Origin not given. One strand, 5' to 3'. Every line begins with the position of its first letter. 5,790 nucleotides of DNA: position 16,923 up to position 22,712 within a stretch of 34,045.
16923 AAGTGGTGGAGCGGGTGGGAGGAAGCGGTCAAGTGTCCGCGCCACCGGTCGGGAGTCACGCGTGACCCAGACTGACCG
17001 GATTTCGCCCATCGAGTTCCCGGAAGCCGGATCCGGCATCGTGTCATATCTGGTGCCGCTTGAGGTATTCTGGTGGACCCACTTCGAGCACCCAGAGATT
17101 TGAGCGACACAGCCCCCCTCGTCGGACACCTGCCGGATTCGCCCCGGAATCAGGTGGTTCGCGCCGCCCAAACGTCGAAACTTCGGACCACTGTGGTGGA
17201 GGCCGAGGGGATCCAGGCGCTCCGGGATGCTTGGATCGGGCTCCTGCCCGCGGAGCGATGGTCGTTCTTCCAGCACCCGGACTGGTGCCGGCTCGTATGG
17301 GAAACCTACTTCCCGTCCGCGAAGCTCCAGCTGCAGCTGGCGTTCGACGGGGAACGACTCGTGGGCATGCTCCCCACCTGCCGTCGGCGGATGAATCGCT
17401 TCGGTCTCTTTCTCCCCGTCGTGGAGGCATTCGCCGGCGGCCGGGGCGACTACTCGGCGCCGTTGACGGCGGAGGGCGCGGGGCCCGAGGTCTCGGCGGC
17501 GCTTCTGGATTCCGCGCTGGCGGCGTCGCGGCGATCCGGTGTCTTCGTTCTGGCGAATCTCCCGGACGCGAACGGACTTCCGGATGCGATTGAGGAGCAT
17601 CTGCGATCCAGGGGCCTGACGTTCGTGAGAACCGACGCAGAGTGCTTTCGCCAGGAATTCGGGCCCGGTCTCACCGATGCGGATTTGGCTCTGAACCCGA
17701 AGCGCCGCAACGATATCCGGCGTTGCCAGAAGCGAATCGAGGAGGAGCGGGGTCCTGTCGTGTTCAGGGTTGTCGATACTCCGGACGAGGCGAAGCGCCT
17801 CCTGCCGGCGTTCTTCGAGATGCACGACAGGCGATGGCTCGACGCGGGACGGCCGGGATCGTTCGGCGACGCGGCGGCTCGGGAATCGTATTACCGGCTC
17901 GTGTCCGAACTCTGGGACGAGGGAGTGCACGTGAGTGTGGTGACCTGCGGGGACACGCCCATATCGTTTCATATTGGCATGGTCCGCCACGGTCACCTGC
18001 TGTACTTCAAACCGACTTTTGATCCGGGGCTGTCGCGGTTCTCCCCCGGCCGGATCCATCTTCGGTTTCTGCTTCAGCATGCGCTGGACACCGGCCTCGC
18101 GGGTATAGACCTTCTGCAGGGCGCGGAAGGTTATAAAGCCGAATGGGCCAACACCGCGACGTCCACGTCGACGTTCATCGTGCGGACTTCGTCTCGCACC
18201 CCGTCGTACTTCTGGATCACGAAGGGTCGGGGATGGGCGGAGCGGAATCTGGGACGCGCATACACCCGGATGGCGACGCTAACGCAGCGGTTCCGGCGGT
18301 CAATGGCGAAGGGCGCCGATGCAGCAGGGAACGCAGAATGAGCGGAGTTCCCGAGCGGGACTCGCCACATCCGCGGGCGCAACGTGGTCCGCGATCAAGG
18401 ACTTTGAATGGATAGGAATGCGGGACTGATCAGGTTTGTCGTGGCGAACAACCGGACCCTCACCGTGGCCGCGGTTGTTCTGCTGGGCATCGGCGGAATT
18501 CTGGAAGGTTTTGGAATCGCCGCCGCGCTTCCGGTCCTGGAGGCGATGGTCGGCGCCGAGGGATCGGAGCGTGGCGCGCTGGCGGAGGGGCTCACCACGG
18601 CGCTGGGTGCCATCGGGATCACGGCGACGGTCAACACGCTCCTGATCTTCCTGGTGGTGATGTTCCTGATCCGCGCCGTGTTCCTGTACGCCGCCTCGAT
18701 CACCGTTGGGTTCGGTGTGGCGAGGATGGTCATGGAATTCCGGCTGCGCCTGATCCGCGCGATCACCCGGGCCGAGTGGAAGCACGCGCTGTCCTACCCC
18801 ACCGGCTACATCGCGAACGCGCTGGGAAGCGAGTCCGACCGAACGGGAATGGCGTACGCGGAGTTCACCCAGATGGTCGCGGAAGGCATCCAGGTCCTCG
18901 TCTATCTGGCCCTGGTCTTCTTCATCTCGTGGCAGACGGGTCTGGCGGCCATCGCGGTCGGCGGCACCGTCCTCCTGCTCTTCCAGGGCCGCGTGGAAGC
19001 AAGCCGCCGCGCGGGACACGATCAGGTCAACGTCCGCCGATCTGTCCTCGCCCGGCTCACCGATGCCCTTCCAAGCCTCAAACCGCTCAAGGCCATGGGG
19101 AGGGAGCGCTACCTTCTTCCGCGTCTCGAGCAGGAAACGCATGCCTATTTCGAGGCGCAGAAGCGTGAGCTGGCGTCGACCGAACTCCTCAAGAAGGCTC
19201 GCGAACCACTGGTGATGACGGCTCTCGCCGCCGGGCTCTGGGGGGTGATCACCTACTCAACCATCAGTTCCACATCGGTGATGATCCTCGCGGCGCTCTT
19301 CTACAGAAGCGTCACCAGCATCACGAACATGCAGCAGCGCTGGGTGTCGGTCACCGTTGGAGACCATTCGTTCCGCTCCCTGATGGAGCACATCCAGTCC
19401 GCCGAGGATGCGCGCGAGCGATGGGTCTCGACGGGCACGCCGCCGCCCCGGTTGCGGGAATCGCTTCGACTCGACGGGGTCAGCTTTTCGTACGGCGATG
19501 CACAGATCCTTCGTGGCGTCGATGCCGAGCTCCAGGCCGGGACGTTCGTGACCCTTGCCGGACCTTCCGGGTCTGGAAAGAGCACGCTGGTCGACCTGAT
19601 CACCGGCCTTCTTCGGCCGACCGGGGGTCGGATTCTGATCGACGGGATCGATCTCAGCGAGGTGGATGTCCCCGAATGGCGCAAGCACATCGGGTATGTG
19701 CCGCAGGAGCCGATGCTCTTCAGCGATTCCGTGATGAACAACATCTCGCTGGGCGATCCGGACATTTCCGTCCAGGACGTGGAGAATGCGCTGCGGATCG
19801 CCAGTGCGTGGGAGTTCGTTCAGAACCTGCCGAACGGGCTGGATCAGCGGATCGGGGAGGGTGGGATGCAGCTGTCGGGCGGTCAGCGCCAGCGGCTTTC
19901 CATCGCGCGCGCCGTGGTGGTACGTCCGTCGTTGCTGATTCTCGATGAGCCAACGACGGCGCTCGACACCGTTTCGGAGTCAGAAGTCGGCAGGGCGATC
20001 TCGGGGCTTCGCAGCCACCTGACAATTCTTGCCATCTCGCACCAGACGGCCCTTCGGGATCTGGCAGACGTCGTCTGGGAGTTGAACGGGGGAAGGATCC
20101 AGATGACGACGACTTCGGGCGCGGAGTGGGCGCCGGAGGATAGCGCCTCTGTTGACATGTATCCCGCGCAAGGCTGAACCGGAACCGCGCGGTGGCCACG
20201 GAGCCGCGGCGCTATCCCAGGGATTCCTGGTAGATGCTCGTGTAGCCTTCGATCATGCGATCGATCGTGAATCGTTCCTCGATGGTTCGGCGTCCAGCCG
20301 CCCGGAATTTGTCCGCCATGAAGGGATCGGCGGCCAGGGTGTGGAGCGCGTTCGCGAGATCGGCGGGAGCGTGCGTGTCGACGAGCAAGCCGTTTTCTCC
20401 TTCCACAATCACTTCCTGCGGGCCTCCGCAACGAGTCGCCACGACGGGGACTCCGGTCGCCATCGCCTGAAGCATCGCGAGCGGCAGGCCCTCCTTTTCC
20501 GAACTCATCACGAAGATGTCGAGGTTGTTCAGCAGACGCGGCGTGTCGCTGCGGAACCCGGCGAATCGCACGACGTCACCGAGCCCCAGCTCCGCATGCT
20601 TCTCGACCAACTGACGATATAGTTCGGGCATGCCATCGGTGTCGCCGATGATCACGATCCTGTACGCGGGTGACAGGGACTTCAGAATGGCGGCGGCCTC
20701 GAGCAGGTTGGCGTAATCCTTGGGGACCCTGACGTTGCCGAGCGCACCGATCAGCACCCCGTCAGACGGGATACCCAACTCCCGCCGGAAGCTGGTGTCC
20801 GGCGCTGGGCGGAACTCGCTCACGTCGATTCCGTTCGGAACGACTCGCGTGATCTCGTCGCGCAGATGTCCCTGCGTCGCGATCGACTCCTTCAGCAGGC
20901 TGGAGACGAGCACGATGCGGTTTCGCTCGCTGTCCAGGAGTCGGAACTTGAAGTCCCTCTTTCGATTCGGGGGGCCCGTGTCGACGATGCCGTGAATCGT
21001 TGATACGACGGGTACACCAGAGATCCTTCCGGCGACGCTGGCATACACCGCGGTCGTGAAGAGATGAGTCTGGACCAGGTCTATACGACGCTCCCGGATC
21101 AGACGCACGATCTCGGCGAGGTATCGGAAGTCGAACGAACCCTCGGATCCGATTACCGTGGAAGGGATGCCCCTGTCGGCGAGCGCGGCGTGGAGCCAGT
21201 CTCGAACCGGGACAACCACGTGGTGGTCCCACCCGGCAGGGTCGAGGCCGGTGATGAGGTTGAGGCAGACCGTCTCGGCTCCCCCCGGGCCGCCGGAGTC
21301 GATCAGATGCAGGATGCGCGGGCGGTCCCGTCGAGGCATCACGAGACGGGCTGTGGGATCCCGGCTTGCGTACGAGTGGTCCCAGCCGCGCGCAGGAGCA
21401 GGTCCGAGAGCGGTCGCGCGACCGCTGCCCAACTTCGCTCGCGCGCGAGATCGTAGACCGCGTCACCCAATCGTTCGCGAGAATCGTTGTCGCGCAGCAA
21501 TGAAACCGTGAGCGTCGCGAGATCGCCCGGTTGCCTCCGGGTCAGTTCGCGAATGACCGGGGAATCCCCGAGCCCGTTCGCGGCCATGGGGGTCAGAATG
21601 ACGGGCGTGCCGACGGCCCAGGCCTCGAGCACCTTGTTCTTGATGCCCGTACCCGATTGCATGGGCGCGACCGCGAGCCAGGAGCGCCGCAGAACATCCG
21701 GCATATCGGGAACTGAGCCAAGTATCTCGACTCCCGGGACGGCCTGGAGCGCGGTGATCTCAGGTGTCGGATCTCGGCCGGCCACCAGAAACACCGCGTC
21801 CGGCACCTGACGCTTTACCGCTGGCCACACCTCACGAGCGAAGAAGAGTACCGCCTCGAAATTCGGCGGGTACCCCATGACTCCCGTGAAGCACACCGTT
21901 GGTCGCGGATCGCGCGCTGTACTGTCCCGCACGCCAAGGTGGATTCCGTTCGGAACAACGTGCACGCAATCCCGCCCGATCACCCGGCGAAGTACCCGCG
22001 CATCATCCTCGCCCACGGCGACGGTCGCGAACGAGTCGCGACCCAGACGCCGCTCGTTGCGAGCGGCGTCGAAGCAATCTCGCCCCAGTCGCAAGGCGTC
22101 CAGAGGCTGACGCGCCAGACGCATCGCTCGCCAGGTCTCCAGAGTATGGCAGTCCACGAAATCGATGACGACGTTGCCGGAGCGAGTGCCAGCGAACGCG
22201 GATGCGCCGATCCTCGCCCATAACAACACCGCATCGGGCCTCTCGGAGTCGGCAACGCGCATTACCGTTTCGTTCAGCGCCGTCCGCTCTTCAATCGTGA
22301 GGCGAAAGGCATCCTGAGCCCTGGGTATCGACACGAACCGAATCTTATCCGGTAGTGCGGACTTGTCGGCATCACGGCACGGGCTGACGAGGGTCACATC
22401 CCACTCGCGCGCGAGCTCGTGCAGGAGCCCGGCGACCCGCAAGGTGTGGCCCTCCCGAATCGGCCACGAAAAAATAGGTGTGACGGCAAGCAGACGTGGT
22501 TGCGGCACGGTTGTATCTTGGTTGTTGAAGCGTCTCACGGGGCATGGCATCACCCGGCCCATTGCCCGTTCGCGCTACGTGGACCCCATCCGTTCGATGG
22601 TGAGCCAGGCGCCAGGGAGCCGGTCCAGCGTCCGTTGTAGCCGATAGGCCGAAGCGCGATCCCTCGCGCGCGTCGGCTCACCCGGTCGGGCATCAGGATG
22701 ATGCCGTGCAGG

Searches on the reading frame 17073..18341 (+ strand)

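Call 9: search_protein_families(library=pfam, proteins=[window:17073-18341:+], max_evalue=0.001)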
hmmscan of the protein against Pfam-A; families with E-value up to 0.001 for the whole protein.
window:17073-18341:+ (422 aa): 1 family
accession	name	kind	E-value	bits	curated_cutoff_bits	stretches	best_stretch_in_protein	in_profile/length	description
PF13480.13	Acetyltransf_6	-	1.6e-29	103.4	22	1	210-355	2-142/143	Acetyltransferase (GNAT) domain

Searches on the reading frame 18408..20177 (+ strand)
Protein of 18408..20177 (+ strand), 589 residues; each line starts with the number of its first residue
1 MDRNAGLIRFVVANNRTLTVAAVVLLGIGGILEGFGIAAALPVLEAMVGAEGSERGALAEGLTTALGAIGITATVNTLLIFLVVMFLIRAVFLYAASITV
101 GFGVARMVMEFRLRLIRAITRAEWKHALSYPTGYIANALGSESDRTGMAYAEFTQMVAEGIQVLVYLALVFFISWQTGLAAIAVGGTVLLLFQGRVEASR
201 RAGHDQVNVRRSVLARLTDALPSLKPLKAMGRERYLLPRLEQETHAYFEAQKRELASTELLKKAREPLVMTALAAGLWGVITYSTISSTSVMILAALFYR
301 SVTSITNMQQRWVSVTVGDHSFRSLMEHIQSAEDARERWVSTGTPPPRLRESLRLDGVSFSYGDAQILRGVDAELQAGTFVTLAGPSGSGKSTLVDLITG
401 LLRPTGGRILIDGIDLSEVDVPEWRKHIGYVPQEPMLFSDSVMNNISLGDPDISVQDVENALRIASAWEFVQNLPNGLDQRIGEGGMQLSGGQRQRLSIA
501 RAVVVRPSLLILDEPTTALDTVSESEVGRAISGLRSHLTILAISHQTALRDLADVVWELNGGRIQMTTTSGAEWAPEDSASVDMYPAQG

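Call 9: search_protein_families(library=pfam, proteins=[window:18408-20177:+], max_evalue=0.001)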
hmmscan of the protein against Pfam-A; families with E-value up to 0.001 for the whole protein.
window:18408-20177:+ (589 aa): 5 families
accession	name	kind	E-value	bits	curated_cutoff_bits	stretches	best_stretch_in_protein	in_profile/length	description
PF00005.33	ABC_tran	-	7.4e-35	121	25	1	368-517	1-137/137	ABC transporter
PF00664.28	ABC_membrane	-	9.5e-11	42.3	28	1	68-291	31-257/274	ABC transporter transmembrane region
PF13555.12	AAA_29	-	1.3e-05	25.3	27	1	374-405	18-49/61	P-loop containing region of AAA domain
PF02463.25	SMC_N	-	2.8e-05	24.1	40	0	488-556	136-208/220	RecF/RecN/SMC N terminal domain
PF13304.12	AAA_21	-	0.00071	20.2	27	0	382-403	3-24/304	AAA domain, putative AbiEii toxin, Type IV TA system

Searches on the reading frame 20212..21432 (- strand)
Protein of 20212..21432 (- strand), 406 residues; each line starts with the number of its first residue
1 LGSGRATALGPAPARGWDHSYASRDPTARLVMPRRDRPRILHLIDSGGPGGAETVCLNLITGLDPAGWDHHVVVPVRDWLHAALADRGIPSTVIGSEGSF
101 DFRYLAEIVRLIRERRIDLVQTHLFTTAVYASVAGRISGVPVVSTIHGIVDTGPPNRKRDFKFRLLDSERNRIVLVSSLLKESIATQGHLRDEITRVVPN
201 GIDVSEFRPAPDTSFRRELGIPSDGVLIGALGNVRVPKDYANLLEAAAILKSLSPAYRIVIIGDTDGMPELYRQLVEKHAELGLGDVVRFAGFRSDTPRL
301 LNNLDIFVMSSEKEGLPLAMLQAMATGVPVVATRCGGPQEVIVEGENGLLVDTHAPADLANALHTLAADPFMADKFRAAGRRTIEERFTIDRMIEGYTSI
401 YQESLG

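Call 9: search_protein_families(library=pfam, proteins=[window:20212-21432:-], max_evalue=0.001)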
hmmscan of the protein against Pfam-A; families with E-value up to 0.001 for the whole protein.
window:20212-21432:- (406 aa): 7 families
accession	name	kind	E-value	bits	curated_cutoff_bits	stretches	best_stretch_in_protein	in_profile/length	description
PF00534.26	Glycos_transf_1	-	8e-34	117.1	26.4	1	214-382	4-171/172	Glycosyl transferases group 1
PF13692.12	Glyco_trans_1_4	-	1.2e-31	110.4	27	1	227-369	3-142/142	Glycosyl transferases group 1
PF13439.12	Glyco_transf_4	-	2.3e-24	86.8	28.5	1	49-205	1-169/170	Glycosyltransferase Family 4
PF13579.12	Glyco_trans_4_4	-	2.8e-15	57.5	29.7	1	50-201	1-158/158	Glycosyl transferase 4-like domain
PF13477.12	Glyco_trans_4_2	-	2.6e-08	34.5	23.4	1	52-151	9-113/139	Glycosyl transferase 4-like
PF13524.12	Glyco_trans_1_2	-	1.6e-06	28.6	25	1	252-394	8-139/144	Glycosyl transferase-like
PF20706.3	GT4-conflict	-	2.5e-06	27.2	26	1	192-342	159-320/385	Family 4 Glycosyltransferase in conflict systems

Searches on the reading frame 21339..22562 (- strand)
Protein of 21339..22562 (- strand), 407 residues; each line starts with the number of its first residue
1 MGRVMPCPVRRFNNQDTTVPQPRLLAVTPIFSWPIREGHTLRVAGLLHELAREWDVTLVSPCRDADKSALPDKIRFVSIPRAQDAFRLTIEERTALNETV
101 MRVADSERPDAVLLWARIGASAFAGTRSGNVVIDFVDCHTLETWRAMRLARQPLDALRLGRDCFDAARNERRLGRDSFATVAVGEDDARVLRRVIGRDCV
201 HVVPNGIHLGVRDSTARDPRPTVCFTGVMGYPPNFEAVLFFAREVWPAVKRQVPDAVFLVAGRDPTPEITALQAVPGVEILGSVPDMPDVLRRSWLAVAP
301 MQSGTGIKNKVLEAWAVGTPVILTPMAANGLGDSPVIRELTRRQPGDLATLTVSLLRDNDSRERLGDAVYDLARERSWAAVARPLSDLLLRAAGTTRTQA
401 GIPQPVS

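Call 9: search_protein_families(library=pfam, proteins=[window:21339-22562:-], max_evalue=0.001)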
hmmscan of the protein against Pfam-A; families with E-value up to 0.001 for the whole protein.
window:21339-22562:- (407 aa): 3 families
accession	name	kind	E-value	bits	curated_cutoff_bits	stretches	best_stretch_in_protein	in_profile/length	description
PF13692.12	Glyco_trans_1_4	-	6.9e-21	75.4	27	1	220-328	1-110/142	Glycosyl transferases group 1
PF13439.12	Glyco_transf_4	-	5.5e-07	30.2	28.5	1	43-209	8-168/170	Glycosyltransferase Family 4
PF00534.26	Glycos_transf_1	-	1e-06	28.8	26.4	1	244-325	35-123/172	Glycosyl transferases group 1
